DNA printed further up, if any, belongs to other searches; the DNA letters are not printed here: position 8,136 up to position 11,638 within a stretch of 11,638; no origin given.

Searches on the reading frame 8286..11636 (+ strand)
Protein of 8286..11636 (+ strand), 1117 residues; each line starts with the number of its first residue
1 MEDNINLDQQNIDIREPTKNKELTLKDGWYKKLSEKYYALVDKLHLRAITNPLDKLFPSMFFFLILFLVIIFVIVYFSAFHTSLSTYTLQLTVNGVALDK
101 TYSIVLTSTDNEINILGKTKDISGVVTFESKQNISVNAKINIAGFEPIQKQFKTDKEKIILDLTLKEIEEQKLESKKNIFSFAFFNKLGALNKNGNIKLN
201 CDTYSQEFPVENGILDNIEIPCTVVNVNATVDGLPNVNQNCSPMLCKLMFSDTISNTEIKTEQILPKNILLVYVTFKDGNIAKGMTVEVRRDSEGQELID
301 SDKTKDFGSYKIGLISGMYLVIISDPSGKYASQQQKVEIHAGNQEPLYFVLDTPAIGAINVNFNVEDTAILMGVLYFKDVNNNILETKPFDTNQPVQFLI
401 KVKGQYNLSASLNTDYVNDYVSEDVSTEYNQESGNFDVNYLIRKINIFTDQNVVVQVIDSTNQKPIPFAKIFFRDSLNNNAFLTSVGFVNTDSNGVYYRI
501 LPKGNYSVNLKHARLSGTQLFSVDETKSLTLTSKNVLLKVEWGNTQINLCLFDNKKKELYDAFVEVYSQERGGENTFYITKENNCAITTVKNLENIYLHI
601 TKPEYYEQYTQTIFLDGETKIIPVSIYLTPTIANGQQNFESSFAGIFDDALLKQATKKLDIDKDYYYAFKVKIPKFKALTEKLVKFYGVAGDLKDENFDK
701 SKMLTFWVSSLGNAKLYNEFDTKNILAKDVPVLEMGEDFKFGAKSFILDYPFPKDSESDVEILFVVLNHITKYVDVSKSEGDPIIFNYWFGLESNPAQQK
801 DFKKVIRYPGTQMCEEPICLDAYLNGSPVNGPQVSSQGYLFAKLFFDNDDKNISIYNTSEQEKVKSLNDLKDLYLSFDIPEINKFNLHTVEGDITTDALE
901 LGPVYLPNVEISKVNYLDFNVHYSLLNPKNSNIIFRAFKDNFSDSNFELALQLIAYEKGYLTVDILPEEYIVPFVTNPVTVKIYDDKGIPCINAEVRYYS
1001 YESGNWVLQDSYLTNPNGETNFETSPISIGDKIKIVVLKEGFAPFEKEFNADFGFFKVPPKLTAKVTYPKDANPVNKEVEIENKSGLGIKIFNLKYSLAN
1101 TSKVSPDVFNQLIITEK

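Call 8: search_protein_families(library=pfam, proteins=[window:8286-11636:+], max_evalue=0.1)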
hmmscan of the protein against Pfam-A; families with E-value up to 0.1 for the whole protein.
window:8286-11636:+ (1117 aa): 2 families
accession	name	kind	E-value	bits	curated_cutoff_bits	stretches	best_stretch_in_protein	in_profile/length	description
PF02369.22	Big_1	-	2.3e-06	28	34.9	0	976-1025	18-67/93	Bacterial Ig-like domain (group 1)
PF13715.12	CarbopepD_reg_2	-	0.0069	16.8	32.2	0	456-512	4-52/88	CarboxypepD_reg-like domain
